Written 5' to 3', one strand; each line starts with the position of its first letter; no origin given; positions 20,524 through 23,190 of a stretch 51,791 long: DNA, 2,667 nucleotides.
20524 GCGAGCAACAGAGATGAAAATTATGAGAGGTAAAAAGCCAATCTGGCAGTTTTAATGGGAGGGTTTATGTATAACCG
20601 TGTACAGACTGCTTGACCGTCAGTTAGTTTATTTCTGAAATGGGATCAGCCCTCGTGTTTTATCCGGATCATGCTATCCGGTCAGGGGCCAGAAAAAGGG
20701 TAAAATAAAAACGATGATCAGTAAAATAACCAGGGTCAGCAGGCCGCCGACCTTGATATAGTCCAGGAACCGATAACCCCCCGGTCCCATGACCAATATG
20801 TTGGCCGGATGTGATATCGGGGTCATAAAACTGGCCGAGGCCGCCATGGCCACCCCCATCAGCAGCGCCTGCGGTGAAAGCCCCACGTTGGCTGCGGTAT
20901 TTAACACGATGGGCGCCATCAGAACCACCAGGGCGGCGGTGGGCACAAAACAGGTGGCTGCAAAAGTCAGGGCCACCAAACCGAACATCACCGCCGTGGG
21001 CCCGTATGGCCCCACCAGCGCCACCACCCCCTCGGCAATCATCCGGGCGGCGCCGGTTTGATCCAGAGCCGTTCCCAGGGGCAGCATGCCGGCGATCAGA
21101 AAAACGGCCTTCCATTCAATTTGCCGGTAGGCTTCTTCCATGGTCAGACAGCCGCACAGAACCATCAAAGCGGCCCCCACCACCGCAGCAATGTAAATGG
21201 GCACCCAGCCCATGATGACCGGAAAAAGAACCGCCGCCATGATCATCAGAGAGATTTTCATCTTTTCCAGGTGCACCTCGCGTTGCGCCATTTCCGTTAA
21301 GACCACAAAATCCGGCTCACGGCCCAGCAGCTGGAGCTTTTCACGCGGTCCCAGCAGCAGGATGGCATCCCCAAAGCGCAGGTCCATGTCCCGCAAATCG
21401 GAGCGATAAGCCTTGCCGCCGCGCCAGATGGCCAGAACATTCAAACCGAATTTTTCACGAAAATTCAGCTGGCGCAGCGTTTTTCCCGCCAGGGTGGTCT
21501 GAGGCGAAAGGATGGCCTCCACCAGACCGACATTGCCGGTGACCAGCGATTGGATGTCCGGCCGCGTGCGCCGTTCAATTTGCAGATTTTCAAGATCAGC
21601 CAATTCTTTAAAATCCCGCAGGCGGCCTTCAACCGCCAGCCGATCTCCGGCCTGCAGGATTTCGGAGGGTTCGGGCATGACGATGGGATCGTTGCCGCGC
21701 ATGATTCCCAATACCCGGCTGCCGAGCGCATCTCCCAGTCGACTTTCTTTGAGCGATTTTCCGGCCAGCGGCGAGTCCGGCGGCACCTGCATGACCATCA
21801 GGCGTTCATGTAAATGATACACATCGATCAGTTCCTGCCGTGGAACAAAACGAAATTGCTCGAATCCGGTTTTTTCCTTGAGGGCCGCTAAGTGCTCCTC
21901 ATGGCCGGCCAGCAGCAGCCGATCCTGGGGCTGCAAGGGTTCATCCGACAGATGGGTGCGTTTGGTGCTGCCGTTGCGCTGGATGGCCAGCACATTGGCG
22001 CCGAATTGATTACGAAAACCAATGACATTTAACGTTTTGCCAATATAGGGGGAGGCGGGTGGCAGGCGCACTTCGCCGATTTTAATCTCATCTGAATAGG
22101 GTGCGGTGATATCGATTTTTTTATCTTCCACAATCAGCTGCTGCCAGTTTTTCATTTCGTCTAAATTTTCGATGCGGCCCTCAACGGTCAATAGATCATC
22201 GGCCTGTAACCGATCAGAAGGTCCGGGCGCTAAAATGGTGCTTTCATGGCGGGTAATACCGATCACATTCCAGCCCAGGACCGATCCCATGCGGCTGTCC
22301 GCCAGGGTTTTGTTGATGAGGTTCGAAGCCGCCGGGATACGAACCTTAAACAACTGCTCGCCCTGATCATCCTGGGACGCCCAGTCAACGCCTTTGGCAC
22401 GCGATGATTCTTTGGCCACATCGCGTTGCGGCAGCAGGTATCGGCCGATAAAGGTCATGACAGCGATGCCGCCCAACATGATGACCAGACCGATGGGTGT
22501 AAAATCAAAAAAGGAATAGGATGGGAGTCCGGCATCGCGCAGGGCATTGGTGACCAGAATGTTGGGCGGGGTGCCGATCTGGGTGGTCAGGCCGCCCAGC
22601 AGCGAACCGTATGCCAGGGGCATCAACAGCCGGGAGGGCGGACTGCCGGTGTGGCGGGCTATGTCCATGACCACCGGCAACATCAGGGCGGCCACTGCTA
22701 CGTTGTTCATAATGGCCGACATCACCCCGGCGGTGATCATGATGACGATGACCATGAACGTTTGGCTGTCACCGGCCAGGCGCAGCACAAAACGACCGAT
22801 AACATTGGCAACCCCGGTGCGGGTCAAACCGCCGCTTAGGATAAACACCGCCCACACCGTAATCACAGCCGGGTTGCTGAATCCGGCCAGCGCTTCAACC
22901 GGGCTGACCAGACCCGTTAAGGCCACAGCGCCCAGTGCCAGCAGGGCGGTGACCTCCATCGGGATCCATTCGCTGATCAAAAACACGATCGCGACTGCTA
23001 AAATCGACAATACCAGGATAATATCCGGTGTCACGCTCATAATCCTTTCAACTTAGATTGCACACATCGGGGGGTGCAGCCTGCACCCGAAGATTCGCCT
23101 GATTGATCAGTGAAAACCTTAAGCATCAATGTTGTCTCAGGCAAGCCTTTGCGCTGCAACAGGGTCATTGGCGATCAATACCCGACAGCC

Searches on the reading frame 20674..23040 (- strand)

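Call 16: search_protein_families(library=pfam, proteins=[window:20674-23040:-])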
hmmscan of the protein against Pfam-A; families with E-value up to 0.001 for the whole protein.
window:20674-23040:- (788 aa): 4 families
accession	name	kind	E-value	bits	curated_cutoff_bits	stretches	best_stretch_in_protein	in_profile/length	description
PF03600.22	CitMHS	-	1.6e-95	320.5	31.9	2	18-725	1-330/336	Citrate transporter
PF02080.26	TrkA_C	-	1.4e-55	185.5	27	4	416-483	3-69/71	TrkA-C domain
PF00939.25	Na_sulph_symp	-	5.7e-23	82.1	27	3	615-786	293-468/472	Sodium:sulfate symporter transmembrane region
PF06808.19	DctM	-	5e-05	22.7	23.8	0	591-741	209-369/413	Tripartite ATP-independent periplasmic transporter, DctM component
